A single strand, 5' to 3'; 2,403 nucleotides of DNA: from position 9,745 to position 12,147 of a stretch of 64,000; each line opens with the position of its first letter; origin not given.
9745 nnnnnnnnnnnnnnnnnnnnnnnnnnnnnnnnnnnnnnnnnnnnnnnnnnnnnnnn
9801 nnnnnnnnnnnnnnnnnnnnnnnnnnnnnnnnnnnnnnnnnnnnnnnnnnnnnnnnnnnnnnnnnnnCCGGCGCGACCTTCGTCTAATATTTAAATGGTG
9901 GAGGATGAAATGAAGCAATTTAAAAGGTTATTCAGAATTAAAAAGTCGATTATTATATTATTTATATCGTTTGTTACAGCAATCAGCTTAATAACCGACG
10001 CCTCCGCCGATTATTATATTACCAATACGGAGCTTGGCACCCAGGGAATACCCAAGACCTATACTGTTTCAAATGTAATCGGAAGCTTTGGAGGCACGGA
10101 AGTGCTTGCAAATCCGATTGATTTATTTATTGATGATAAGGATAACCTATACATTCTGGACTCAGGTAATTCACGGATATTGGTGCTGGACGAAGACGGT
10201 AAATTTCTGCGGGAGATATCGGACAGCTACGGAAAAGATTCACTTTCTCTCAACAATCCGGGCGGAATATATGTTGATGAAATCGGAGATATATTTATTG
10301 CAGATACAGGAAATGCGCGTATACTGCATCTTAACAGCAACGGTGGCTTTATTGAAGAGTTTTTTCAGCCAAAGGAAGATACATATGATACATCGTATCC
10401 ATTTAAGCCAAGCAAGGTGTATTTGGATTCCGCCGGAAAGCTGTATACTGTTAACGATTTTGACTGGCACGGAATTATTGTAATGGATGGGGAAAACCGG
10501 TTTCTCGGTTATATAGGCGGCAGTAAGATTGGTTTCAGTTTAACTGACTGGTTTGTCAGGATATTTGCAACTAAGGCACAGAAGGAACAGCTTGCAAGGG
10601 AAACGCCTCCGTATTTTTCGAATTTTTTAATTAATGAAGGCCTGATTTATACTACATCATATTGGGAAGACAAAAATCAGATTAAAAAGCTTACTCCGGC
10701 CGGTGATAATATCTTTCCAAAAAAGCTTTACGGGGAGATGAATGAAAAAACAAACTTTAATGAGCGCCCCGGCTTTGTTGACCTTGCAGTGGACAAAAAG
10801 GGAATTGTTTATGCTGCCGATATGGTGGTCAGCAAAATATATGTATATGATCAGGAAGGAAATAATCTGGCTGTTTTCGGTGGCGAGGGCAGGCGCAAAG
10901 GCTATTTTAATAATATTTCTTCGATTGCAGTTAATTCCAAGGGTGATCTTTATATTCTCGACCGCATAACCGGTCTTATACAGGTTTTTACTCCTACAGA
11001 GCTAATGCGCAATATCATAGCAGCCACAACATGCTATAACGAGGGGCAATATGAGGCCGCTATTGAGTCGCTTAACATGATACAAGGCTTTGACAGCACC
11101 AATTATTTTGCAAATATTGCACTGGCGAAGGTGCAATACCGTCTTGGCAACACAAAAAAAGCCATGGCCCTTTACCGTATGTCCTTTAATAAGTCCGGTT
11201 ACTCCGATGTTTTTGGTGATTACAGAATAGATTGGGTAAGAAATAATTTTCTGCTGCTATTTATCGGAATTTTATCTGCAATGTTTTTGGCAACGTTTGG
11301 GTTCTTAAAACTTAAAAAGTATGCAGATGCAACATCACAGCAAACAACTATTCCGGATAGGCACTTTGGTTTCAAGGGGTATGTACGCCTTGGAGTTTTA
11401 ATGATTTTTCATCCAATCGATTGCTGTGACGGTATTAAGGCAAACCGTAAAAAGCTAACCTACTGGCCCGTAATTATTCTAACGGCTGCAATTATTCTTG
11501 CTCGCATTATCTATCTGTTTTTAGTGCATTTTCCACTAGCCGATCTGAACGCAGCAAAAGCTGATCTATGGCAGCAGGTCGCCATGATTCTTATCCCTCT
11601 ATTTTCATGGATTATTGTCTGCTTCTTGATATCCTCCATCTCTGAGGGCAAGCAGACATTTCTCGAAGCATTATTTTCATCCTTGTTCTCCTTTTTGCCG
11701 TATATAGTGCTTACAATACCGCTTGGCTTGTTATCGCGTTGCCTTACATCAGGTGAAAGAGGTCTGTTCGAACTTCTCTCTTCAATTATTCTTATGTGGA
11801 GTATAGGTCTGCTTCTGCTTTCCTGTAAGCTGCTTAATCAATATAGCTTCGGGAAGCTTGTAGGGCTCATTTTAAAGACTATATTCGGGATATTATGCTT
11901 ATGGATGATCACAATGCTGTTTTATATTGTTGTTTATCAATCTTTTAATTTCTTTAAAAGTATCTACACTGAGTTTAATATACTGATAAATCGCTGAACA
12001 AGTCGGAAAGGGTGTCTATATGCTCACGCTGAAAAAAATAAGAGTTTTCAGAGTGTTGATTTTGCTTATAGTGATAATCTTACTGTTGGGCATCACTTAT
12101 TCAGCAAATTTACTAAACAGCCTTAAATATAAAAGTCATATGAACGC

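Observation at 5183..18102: Two ATPase-less ABC importers interrupted by an NHL-TPR-Yip1 membrane protein and an 877-aa unknown membrane-anchored protein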

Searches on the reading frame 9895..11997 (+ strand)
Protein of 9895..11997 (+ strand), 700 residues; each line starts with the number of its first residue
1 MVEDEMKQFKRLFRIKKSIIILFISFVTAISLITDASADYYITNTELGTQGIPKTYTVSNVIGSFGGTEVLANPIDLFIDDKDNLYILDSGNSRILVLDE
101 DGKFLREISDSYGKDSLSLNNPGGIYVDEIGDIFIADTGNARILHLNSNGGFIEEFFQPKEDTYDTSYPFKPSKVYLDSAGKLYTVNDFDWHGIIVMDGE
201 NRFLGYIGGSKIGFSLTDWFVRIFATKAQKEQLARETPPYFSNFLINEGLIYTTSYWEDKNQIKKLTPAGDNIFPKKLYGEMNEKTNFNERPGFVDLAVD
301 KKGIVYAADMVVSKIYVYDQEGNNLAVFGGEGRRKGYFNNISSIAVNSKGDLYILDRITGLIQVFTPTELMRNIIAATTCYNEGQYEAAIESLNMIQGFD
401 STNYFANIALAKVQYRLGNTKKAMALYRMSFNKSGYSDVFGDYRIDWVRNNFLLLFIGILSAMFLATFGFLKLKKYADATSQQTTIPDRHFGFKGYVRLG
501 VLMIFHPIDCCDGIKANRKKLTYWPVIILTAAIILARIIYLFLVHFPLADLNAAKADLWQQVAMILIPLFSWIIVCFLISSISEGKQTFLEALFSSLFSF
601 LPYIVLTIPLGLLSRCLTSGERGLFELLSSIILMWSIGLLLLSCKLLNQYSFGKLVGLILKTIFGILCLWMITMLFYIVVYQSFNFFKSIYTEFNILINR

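Call 3: search_protein_families(library=pfam, proteins=[window:9895-11997:+], max_evalue=0.01)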
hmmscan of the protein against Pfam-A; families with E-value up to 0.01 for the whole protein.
window:9895-11997:+ (700 aa): 3 families
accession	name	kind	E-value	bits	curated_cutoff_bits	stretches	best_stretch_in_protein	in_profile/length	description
PF01436.27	NHL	-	3.9e-16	58.6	20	1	119-145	1-27/28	NHL repeat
PF17170.10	DUF5128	-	0.00099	18.8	22.9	0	79-153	50-125/321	6-bladed beta-propeller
PF08450.18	SGL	-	0.0019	18.3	26.3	0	80-159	143-223/246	SMP-30/Gluconolactonase/LRE-like region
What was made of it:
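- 9910..11997 (+): NHL-TPR-Yip1 fusion (695 aa). TM anchor at residues 2-26 (nt 9913-9987). Six-bladed NHL propeller at 34-362 (nt 10009-10995). TPR-like helical hairpins at 364-445 (nt 10999-11244). Second TM at 447-476 (nt 11248-11337). Yip1-like cytoplasmic segment and five TM helices at 488-694 (nt 11371-11991). Pfam NHL 3.9e-16 (call 3).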

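Call 9: search_protein_families(library=ncbifam, proteins=[window:9895-11997:+], max_evalue=0.01)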
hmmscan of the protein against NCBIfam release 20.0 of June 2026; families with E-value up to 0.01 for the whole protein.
window:9895-11997:+ (700 aa): 3 families
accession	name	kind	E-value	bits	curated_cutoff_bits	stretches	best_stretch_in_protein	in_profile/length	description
NF035926.1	scyF_NHL_VPEP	equivalog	1.9e-22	79.9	350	3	280-370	143-231/376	scytonemin biosynthesis PEP-CTERM protein ScyF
NF047780.1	LIC12708_fam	subfamily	2.1e-05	23.5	150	0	310-365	153-208/391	LIC_12708 family protein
NF033206.1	ScyE_fam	subfamily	0.00037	20.1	80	0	68-104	136-171/333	ScyD/ScyE family protein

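Call 12: search_solved_structures(query=window:9895-11997:+, max_evalue=10)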
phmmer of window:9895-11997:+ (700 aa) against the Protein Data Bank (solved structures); distinct sequences matched with E-value up to 10: 57.
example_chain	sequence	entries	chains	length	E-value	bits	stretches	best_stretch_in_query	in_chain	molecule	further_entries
6d69_A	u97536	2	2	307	2.3e-20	76.1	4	64-156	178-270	NHL Repeat Region of D. melanogaster Thin | Thin, isoform D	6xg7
3wwa_A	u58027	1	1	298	3.7e-17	65.4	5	74-148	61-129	Pizza7H protein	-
7zpw_A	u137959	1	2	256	4.6e-17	65.1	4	73-148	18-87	Pizza6-TSK-TSH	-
7zpz_A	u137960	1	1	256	6e-17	64.7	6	118-148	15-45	Pizza6-TSR-TSH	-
7zph_A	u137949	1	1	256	1.1e-16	63.8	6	118-148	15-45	Pizza6-TNK-RSH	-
7zqg_A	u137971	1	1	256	1.8e-16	63.2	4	73-148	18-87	Pizza6-KSH-TSH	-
7zq2_A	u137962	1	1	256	2.1e-16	62.9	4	73-148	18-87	Pizza6-RSH-TSH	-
6qsd_A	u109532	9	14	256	2.2e-16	62.9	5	118-148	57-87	Pizza6S | Pizza6-S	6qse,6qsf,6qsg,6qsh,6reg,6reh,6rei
6i38_A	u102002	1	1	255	2.3e-16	62.8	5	67-148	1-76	nv2Pizza6-AYW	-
6f0s_A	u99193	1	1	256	3.1e-16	62.4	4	73-148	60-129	Pizza6-SYW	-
6i37_A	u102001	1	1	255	3.3e-16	62.3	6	118-148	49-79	nv1Pizza6-AYW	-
6f0t_A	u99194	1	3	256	3.3e-16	62.3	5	73-146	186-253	Pizza6-SFW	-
6i3b_A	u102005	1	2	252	4.2e-16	61.9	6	118-148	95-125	cPizza6-AYW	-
6f0q_A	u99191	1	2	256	4.7e-16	61.8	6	118-148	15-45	Pizza6-AYW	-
6ren_A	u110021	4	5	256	1.4e-15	60.3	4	74-148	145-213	3fPizza6-SH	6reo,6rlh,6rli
1rwi_B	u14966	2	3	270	1e-07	34.3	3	73-149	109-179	Serine/threonine-protein kinase pknD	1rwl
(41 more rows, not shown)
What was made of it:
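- On NHL-repeat beta-propeller (PF01436): Sequence matches to TRIM71, Thin and Brat NHL domains (call 12).
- Extracellular NHL propellers serve as sensor domains, for example in PknD, which is matched by sequence (1rwi, call 12).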

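Call 13: find_homologous_proteins(query=window:9895-11997:+, max_evalue=0.00001)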
Query window:9895-11997:+ (700 aa): 742 proteins with E <= 0.00001 among 8000 candidates; the best 120 are listed.
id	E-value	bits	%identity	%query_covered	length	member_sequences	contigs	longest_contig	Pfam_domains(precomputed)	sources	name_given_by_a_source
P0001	0.0e+0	1566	100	99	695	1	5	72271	PF01436.28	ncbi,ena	-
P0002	5.0e-236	804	52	95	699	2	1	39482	PF13414.13,PF17170.11,PF00515.35,PF01436.28,PF07719.24,PF08450.19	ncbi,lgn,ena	-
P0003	8.7e-236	803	52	95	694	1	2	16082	PF04893.23,PF01436.28,PF06739.18,PF08450.19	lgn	-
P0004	6.3e-235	800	52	95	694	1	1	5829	PF04893.23,PF13414.13,PF17170.11,PF01436.28,PF06739.18,PF07719.24,PF08450.19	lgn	-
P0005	4.0e-233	794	53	95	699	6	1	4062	PF04893.23,PF01436.28,PF08450.19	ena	-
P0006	4.1e-232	791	50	98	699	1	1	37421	PF13414.13,PF17170.11,PF01436.28,PF07719.24,PF08450.19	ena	-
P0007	6.8e-230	783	50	99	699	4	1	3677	PF01436.28,PF07719.24,PF08450.19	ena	-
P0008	1.2e-226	773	51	99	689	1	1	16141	PF04893.23,PF01436.28,PF07719.24,PF08450.19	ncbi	-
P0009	2.0e-224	765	48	99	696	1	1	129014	PF04893.23,PF01436.28,PF08450.19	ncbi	-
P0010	5.0e-221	754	50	95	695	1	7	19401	PF04893.23,PF01436.28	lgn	-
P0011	6.4e-221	754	51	94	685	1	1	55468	PF01436.28,PF08450.19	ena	-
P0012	3.8e-220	751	49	95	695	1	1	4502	PF14559.13,PF01436.28,PF08450.19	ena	-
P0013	6.0e-217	741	49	98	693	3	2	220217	PF04893.23,PF01436.28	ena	-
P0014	8.0e-217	740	49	95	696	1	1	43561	PF04893.23,PF01436.28,PF08450.19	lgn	-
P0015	1.3e-215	736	49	96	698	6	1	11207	PF04893.23,PF01436.28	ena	-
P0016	2.9e-215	735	48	99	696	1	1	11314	PF04893.23,PF01436.28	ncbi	-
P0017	2.4e-212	725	49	97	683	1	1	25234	PF01436.28,PF08450.19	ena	-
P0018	2.3e-211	722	48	98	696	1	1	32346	PF04893.23,PF01436.28,PF08450.19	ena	-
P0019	1.1e-210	720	48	98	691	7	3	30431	PF01436.28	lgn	-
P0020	2.9e-207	709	49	97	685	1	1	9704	PF17170.11,PF01436.28,PF08450.19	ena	-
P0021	1.8e-200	686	48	94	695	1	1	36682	PF14559.13,PF04893.23,PF13432.13,PF01436.28,PF07719.24,PF08450.19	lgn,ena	-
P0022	1.0e-199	684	47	97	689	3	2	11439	PF17170.11,PF01436.28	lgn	-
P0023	6.0e-199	681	47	97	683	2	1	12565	PF17170.11,PF03022.23,PF01436.28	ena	-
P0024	2.5e-195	669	49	92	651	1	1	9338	PF17170.11,PF01436.28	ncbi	-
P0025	2.8e-193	662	48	94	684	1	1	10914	PF01436.28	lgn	-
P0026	7.4e-182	625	43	98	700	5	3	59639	PF04893.23,PF01436.28,PF25021.2,PF08450.19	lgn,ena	-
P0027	4.6e-179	615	41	97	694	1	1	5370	PF04893.23,PF01436.28,PF08450.19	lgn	-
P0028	7.9e-175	601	43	97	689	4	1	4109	PF04893.23,PF01436.28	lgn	-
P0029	1.9e-170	587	41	98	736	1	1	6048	PF01436.28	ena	-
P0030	1.2e-167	578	41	97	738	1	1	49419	PF04893.23,PF01436.28,PF25021.2,PF08450.19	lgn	-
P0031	3.1e-167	576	42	98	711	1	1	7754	PF04893.23,PF01436.28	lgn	-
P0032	2.2e-166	574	40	98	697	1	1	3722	PF04893.23,PF01436.28,PF08450.19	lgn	-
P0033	1.8e-164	567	40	95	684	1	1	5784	PF04893.23,PF01436.28,PF07719.24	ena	-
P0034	1.9e-163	564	40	97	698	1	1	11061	PF04893.23,PF01436.28,PF07719.24,PF08450.19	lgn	-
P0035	2.4e-159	550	40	98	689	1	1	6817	PF04893.23,PF01436.28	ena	-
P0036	1.3e-146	508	37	99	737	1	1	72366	PF01436.28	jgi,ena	-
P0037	2.0e-145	504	40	84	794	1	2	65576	PF04893.23,PF01436.28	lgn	-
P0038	1.2e-143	498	39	85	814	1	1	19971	PF04893.23,PF01436.28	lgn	-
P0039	3.6e-143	497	39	83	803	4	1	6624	PF04893.23,PF01436.28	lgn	-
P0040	2.9e-142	494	35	99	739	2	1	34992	PF04893.23,PF01436.28,PF25021.2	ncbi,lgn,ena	-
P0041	4.3e-140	487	38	86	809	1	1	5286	PF04893.23,PF01436.28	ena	-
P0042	5.3e-135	470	37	98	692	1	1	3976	PF01436.28,PF08450.19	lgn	-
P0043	4.0e-122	427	34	99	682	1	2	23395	PF01436.28,PF08450.19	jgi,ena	-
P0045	8.4e-118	413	34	92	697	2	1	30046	PF04893.23,PF13414.13,PF01436.28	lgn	-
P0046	4.8e-117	411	35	97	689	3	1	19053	PF04893.23,PF13424.13,PF01436.28,PF25021.2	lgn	-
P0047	2.7e-116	408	35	94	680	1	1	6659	PF04893.23,PF13424.13,PF13432.13,PF01436.28,PF25021.2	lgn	-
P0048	4.4e-115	404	33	97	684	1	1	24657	PF04893.23,PF13414.13,PF13449.13,PF01436.28,PF08450.19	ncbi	-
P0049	1.1e-114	403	33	98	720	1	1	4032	PF04893.23,PF01436.28,PF25021.2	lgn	-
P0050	5.5e-114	400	32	96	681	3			PF04893.23,PF13414.13,PF01436.28,PF08450.19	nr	nr:YIP1 family protein [Cohnella sp. REN36]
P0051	7.1e-114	400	34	96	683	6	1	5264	PF04893.23,PF13414.13,PF01436.28,PF08450.19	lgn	-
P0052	1.4e-112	396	32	96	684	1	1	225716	PF04893.23,PF13414.13,PF01436.28,PF08450.19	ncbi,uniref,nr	ncbi:YIP1 family protein [Cohnella nanjingensis]|uniref:Tetratricopeptide repeat protein n=1 Tax=Coh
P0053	3.4e-112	394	33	99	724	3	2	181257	PF01436.28,PF25021.2,PF08450.19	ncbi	-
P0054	3.5e-112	394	34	94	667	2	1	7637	PF04893.23,PF13414.13,PF01436.28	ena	-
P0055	8.5e-112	393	38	79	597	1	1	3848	PF04893.23,PF01436.28,PF25021.2,PF08450.19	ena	-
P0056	9.1e-112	393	33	94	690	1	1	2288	PF04893.23,PF01436.28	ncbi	-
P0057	1.0e-111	393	32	97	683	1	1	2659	PF04893.23,PF13414.13,PF01436.28,PF08450.19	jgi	-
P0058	1.8e-111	392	32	92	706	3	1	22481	PF04893.23,PF01436.28,PF25021.2,PF07719.24,PF08450.19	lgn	-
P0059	4.1e-111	391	34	94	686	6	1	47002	PF14559.13,PF04893.23,PF17170.11,PF01436.28,PF07719.24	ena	-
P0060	5.3e-111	391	31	97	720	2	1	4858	PF04893.23,PF01436.28,PF25021.2,PF06739.18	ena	-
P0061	1.1e-109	386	33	95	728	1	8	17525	PF14559.13,PF01436.28,PF08450.19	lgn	-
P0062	1.8e-109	386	32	98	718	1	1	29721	PF04893.23,PF01436.28,PF25021.2,PF08450.19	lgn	-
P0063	4.8e-109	384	32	99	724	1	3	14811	PF13414.13,PF01436.28,PF25021.2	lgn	-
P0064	1.6e-108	382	30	99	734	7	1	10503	PF04893.23,PF00515.35,PF13449.13,PF01436.28,PF07719.24,PF08450.19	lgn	-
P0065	2.0e-108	382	31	99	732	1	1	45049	PF13414.13,PF01436.28,PF25021.2,PF08450.19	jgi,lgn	jgi:DNA-binding beta-propeller fold protein YncE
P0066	2.4e-107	378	33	97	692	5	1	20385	PF04893.23,PF01436.28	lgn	-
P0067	6.3e-107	377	33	97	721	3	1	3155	PF01436.28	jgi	jgi:tetratricopeptide (TPR) repeat protein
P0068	3.2e-106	375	33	97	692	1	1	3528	PF01436.28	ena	-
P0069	2.8e-105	372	33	97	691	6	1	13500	PF01436.28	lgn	-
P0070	1.2e-104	370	32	97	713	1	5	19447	PF04893.23,PF01436.28,PF25021.2,PF08450.19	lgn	-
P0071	4.8e-104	368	32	95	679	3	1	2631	PF04893.23,PF13414.13,PF01436.28,PF08450.19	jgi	jgi:sugar lactone lactonase YvrE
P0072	7.7e-101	357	31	97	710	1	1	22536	PF04893.23,PF01436.28,PF25021.2,PF08450.19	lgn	-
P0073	6.8e-100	354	33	92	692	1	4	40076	PF04893.23,PF01436.28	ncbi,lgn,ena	-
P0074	3.5e-98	348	32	92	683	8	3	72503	PF04893.23,PF01436.28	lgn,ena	-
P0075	1.1e-97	346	32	97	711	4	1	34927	PF04893.23,PF01436.28,PF08450.19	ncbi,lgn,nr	ncbi:MAG TPA: hypothetical protein PK733_02260 [Clostridiales bacterium]|nr:hypothetical protein [Cl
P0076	3.3e-97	345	31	89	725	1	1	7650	PF14559.13,PF13414.13,PF01436.28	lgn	-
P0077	1.6e-94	336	39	68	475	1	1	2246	PF01436.28,PF25021.2,PF08450.19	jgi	-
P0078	5.0e-94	334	39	63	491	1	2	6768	PF01436.28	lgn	-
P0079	2.7e-93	332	40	66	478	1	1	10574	PF01436.28,PF25021.2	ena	-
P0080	9.5e-93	330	30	92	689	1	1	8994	PF17170.11,PF01436.28,PF08450.19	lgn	-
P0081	9.6e-93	330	31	97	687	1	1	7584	PF04893.23,PF17170.11,PF00515.35,PF01436.28,PF07719.24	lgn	-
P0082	1.1e-92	330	37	68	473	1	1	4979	PF01436.28,PF06739.18,PF08450.19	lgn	-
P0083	2.3e-92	329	31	92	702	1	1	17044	PF04893.23,PF01436.28,PF08450.19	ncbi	ncbi:MAG TPA: YIP1 family protein [Bacilli bacterium]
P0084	2.7e-92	329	31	98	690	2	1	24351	PF04893.23,PF01436.28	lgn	-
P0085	7.2e-92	327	29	90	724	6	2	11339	PF04893.23,PF01436.28,PF25021.2,PF08450.19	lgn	-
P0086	1.1e-91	327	30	96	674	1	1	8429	PF04893.23,PF01436.28,PF25021.2,PF08450.19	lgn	-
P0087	4.9e-91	325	41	57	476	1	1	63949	PF01436.28,PF08450.19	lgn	-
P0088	1.2e-90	323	40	58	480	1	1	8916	PF01436.28,PF25021.2,PF06739.18,PF08450.19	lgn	-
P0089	5.3e-90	321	41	63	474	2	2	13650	PF13414.13,PF13432.13,PF01436.28,PF25021.2,PF08450.19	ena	-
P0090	9.4e-90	320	40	63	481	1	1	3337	PF01436.28,PF08450.19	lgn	-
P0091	1.9e-89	319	40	59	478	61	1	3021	PF01436.28,PF25021.2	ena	-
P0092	2.4e-89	319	40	63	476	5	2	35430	PF13432.13,PF01436.28,PF25021.2,PF07719.24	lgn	-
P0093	2.7e-89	319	38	62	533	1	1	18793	PF13414.13,PF13432.13,PF01436.28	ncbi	-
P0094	3.6e-89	318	32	92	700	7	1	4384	PF04893.23,PF13432.13,PF01436.28,PF08450.19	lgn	-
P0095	3.8e-89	318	31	98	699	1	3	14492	PF01436.28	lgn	-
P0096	7.4e-89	317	32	89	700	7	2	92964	PF04893.23,PF01436.28,PF08450.19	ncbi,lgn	ncbi:MAG: hypothetical protein ACM3ZU_04795 [Bacteroidota bacterium]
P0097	9.4e-89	317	29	98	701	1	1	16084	PF01436.28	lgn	-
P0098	1.0e-88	317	38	65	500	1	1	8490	PF01436.28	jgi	jgi:DNA-binding beta-propeller fold protein YncE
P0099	4.1e-88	315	36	69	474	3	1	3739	PF01436.28,PF08450.19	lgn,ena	-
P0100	4.3e-88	315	37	67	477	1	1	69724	PF01436.28,PF25021.2,PF08450.19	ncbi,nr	ncbi:MAG TPA: hypothetical protein GX505_12525 [Clostridiales bacterium]|nr:hypothetical protein [Cl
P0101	5.0e-87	311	31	89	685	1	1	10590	PF04893.23,PF13449.13,PF01436.28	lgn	-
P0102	6.4e-87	311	41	61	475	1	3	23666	PF13414.13,PF01436.28,PF25021.2,PF07719.24,PF08450.19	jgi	jgi:sugar lactone lactonase YvrE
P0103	8.7e-87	311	40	61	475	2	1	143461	PF13414.13,PF02393.22,PF01436.28,PF06739.18,PF08450.19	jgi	jgi:DNA-binding beta-propeller fold protein YncE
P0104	1.3e-85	307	41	58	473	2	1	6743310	PF13414.13,PF01436.28,PF08450.19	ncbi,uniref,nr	ncbi:hypothetical protein GXP70_26025 [Paenibacillus lycopersici]|uniref:Gluconolactonase n=1 Tax=Pa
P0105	1.9e-85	306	40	59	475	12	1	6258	PF13414.13,PF01436.28,PF25021.2,PF08450.19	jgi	jgi:DNA-binding beta-propeller fold protein YncE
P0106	3.0e-85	305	40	59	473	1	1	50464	PF01436.28,PF08450.19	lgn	-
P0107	4.5e-85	305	40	59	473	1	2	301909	PF13414.13,PF02393.22,PF01436.28,PF08450.19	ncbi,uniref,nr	ncbi:SMP-30/gluconolactonase/LRE family protein [Paenibacillus thermotolerans]|uniref:SMP-30/glucono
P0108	1.1e-84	304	39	58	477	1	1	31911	PF13414.13,PF02393.22,PF01436.28,PF08450.19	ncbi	-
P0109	1.2e-84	303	37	63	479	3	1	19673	PF00515.35,PF01436.28,PF25021.2,PF07719.24,PF08450.19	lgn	-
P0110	1.3e-84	303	39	61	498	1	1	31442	PF01436.28,PF06739.18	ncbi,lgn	-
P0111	1.3e-84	303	37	62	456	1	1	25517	PF01436.28,PF08450.19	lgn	-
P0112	1.3e-84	303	40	63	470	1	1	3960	PF01436.28,PF25021.2,PF08450.19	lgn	-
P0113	2.5e-84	302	39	60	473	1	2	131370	PF01436.28,PF08450.19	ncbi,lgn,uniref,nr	ncbi:NHL repeat-containing protein [Paenibacillus sacheonensis]|uniref:SMP-30/Gluconolactonase/LRE-l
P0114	9.6e-84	300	38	64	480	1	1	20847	PF01436.28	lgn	-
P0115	1.7e-83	300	31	89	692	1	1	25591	PF04893.23,PF13449.13,PF01436.28,PF08450.19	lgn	-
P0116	2.5e-83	299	39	59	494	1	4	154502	PF13414.13,PF00515.35,PF01436.28,PF08450.19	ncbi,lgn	-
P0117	3.3e-83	299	36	68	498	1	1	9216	PF01436.28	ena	-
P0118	4.1e-83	298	38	57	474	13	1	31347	PF01436.28,PF08450.19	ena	-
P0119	4.6e-83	298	37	66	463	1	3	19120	PF01436.28,PF08450.19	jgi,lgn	jgi:DNA-binding beta-propeller fold protein YncE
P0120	4.7e-83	298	40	57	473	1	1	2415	PF13414.13,PF01436.28,PF08450.19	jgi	jgi:DNA-binding beta-propeller fold protein YncE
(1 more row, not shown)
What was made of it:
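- On TPR: Many homologues carry precomputed TPR family hits (call 13).
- On Yip1 (PF04893): Most full-length homologues carry PF04893 (call 13).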

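Call 15: find_encoding_contigs(protein=P0001, flank=10000, max_places=3)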
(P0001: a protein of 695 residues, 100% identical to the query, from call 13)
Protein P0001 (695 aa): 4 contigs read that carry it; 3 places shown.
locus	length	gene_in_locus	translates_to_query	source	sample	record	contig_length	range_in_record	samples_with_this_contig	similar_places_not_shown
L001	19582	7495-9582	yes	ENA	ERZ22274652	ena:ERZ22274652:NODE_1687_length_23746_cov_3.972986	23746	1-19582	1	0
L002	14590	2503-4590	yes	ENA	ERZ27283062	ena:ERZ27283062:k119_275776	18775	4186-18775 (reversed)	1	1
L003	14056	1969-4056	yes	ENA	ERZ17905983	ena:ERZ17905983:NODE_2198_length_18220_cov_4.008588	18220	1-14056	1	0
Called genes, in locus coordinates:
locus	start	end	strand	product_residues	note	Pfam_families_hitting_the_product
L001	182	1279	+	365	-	PF04055:Radical_SAM, PF13353:Fer4_12 (weak), PF13186:SPASM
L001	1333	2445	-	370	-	PF00392:GntR, PF00532:Peripla_BP_1, PF13407:Peripla_BP_4, PF13377:Peripla_BP_3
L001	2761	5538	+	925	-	-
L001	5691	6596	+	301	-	PF00528:BPD_transp_1 (faint)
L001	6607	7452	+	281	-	PF00528:BPD_transp_1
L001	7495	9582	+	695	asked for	PF01436:NHL (faint)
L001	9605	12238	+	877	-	PF18952:DUF5696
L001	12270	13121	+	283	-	PF00528:BPD_transp_1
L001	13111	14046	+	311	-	PF00528:BPD_transp_1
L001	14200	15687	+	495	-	PF13416:SBP_bac_8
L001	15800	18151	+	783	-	PF16216:GxGYxYP_N, PF20958:GxGYxYP_N_3rd (faint), PF14323:GxGYxYP_C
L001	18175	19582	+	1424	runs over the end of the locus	PF07495:Y_Y_Y (faint)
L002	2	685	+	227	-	?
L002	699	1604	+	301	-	PF00528:BPD_transp_1 (faint)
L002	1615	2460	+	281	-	PF00528:BPD_transp_1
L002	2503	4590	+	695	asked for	PF01436:NHL (faint)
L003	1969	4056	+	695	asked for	PF01436:NHL (faint)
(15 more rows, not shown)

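Call 17: find_encoding_contigs(protein=P0009, flank=10000, max_places=1)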
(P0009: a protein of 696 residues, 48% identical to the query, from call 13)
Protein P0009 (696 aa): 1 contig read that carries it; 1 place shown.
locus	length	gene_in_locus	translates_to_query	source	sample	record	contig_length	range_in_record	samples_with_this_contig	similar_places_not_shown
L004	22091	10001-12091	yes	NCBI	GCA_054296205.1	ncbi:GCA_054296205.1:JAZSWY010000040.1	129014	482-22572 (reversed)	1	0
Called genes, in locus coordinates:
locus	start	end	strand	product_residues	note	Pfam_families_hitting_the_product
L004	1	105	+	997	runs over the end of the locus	PF01074:Glyco_hydro_38N, PF09261:Alpha-mann_mid, PF07748:Glyco_hydro_38C, PF17677:Glyco_hydro38C2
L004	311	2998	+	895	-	PF00404:Dockerin_1 (weak)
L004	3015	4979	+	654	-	PF16216:GxGYxYP_N, PF20957:GxGYxYP_N_2nd, PF20958:GxGYxYP_N_3rd, PF14323:GxGYxYP_C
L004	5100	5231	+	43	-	-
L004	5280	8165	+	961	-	PF01547:SBP_bac_1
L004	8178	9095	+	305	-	PF00528:BPD_transp_1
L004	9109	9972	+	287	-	PF00528:BPD_transp_1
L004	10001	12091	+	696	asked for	PF08450:SGL (faint), PF01436:NHL (faint), PF04893:Yip1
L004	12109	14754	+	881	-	PF18952:DUF5696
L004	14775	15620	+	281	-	PF00528:BPD_transp_1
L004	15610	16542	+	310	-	PF00528:BPD_transp_1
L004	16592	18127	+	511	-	PF01547:SBP_bac_1, PF13416:SBP_bac_8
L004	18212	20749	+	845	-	PF16216:GxGYxYP_N, PF20957:GxGYxYP_N_2nd (faint), PF20958:GxGYxYP_N_3rd (faint), PF14323:GxGYxYP_C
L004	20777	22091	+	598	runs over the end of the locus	?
